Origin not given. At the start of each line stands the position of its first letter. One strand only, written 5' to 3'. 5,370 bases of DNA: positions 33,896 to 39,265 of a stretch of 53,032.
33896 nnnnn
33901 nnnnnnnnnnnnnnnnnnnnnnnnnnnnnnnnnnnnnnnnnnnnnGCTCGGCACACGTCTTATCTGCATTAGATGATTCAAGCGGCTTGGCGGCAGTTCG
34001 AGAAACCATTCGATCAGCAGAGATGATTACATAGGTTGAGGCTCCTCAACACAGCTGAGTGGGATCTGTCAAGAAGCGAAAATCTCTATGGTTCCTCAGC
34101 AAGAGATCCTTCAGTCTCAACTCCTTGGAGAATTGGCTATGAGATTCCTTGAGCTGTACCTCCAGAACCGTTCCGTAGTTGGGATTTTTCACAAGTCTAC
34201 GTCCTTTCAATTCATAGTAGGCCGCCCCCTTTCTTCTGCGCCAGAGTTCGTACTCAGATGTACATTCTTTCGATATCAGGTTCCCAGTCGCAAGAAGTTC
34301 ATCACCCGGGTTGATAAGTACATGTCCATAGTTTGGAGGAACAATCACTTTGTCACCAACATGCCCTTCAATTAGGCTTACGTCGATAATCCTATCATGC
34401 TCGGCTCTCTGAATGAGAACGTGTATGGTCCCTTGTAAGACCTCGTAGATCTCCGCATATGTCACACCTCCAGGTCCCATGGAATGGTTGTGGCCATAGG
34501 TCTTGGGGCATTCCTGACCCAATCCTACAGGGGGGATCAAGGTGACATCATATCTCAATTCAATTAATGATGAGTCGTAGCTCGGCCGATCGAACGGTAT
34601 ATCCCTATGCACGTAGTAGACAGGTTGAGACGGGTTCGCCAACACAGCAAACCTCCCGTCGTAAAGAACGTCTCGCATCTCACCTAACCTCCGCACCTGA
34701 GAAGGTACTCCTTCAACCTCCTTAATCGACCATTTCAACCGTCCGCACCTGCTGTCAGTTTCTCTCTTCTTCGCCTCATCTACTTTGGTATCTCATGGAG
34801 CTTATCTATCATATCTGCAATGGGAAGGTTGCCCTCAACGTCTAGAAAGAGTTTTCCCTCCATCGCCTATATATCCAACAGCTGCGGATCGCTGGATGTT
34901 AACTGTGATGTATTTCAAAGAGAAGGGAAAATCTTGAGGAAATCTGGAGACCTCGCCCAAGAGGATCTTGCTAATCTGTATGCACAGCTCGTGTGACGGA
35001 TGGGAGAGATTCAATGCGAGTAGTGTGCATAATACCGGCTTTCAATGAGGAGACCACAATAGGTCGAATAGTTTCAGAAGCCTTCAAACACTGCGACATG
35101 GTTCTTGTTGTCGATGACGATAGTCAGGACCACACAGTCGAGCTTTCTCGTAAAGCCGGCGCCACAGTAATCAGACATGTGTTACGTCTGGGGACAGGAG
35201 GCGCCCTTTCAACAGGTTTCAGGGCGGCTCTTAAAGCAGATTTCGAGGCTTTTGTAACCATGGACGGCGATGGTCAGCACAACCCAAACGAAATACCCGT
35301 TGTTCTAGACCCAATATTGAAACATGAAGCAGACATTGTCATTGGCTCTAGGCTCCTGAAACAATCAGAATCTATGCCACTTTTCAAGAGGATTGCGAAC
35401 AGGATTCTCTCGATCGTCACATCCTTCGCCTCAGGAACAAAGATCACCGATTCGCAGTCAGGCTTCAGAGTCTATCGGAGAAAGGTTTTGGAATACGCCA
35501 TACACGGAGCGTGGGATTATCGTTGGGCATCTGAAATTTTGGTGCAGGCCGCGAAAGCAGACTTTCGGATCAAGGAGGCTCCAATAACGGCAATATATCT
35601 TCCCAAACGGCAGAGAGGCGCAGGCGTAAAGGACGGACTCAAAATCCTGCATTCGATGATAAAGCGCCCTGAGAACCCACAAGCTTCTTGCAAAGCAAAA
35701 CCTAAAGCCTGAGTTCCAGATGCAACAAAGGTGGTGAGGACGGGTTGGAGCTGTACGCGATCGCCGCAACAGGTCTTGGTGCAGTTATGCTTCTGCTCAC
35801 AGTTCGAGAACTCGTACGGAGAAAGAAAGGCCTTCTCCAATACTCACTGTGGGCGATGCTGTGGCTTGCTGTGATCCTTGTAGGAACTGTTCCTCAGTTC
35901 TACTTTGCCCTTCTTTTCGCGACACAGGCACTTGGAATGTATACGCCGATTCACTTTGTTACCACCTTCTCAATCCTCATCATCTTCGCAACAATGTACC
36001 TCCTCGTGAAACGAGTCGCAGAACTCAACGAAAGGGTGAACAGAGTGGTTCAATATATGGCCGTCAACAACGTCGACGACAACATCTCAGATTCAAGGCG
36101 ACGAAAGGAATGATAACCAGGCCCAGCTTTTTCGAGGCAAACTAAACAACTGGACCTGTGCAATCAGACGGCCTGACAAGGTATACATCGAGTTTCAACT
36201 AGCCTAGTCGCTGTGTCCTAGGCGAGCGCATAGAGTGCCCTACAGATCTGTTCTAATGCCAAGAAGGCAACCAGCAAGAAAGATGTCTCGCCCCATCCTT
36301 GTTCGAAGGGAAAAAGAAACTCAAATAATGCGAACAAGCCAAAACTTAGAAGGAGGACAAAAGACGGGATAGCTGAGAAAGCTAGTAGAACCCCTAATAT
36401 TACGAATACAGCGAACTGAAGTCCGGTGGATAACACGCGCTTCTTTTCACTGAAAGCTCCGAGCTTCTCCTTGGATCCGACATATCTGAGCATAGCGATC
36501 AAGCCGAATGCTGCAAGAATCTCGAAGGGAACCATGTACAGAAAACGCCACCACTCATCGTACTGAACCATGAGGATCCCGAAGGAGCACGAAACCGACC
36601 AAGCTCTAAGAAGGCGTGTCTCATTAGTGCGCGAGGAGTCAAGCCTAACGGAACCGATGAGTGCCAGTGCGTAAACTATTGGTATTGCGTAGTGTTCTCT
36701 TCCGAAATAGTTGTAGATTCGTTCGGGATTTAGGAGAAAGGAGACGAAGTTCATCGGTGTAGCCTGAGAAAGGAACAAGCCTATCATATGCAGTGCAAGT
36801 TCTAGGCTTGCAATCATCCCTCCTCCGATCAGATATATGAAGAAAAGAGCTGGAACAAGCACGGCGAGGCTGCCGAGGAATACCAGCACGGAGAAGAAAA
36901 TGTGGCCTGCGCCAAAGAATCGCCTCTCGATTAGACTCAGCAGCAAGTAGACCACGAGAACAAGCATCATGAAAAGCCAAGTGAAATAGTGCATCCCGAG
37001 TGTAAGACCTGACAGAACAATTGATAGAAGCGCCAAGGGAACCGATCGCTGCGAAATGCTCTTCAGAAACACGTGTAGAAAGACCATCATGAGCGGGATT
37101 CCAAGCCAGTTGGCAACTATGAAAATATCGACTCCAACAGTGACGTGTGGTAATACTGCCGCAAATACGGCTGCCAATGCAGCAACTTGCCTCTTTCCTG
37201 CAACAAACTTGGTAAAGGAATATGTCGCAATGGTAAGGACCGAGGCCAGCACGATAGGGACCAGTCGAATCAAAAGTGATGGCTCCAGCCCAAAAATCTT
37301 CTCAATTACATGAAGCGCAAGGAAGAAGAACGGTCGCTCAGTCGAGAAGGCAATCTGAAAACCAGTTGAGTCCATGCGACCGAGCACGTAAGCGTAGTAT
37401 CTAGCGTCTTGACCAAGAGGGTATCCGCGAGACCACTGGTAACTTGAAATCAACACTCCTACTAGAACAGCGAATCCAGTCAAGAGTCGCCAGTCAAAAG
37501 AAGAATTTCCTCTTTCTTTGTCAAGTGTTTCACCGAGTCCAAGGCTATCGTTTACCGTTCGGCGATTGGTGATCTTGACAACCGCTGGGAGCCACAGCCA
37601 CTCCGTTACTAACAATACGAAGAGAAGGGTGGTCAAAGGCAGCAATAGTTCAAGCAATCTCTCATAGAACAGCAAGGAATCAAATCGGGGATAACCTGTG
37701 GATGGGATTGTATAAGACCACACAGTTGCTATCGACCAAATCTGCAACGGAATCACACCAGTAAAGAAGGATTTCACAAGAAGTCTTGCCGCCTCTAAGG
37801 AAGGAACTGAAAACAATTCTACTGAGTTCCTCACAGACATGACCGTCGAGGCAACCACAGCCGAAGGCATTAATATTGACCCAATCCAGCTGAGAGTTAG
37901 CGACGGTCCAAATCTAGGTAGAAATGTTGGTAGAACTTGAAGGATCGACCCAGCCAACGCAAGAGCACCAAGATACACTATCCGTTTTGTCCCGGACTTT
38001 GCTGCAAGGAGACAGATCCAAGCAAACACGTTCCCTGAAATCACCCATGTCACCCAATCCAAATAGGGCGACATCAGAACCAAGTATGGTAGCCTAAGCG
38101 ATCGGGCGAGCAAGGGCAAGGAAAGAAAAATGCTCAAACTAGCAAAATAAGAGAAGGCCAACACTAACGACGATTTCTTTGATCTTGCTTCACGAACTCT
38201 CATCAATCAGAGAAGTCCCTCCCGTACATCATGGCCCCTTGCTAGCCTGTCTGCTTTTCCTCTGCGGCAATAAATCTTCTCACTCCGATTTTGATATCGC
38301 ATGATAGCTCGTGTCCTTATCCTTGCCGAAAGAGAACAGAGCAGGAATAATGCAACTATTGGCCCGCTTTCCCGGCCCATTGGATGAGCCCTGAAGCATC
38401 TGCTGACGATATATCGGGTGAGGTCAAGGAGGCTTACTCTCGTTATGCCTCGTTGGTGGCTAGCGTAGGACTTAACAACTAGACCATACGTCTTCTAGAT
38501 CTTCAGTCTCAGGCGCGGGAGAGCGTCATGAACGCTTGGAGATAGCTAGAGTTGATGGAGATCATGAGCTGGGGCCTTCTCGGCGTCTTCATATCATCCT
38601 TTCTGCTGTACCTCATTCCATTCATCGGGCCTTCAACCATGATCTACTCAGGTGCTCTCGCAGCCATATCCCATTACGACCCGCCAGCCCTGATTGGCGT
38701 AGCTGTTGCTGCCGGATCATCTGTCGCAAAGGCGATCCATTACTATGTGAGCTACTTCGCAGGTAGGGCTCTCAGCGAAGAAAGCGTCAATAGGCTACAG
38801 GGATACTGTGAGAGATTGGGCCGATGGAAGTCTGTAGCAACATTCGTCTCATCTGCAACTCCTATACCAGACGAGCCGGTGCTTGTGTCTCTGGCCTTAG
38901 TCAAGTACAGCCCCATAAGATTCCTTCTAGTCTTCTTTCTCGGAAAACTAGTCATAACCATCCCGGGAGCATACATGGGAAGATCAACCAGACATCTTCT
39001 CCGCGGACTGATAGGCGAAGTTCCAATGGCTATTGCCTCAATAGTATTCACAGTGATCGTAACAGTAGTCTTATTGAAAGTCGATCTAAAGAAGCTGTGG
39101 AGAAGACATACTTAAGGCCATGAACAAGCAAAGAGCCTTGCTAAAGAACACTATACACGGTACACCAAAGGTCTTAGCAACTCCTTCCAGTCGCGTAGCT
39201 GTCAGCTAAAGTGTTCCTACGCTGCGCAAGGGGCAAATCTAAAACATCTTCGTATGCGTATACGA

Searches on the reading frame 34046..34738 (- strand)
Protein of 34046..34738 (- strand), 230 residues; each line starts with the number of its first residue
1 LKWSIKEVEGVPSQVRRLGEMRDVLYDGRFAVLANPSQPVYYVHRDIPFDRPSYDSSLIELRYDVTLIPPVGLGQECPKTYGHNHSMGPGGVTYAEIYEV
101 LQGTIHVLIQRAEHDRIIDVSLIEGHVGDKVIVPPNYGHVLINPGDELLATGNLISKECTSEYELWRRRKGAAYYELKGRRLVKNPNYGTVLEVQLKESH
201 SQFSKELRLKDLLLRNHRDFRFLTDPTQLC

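Call 67: search_protein_families(library=pfam, proteins=[window:34046-34738:-], max_evalue=0.001)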
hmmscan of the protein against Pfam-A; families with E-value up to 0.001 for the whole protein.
window:34046-34738:- (230 aa): 1 family
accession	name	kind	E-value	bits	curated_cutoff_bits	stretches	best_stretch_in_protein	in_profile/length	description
PF06560.17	GPI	-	1.1e-31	110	20.7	1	37-182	26-172/182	Glucose-6-phosphate isomerase (GPI)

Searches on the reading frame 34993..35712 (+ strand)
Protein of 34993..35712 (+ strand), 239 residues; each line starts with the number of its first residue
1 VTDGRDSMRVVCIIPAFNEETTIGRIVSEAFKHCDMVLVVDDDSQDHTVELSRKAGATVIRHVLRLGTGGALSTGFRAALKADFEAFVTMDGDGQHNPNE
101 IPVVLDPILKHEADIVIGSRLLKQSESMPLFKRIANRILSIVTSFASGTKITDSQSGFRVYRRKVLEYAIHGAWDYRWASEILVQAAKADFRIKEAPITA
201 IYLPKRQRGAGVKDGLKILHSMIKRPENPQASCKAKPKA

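Call 67: search_protein_families(library=pfam, proteins=[window:34993-35712:+], max_evalue=0.001)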
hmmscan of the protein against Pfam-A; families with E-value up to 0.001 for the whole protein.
window:34993-35712:+ (239 aa): 2 families
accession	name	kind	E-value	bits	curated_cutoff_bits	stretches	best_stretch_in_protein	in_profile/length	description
PF00535.33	Glycos_transf_2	-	1.3e-25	90.7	23.3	1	12-167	2-165/168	Glycosyl transferase family 2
PF13641.12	Glyco_tranf_2_3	-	3.2e-05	24.5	27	1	10-128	3-131/230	Glycosyltransferase like family 2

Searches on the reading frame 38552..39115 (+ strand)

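Call 68: search_protein_families(library=pfam, proteins=[window:38552-39115:+], max_evalue=0.001)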
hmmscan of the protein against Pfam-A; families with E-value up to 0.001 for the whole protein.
window:38552-39115:+ (187 aa): 1 family
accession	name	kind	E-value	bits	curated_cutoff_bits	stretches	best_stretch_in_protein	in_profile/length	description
PF09335.16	VTT_dom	-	3.1e-08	34.6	33.9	1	34-144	11-122/123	VTT domain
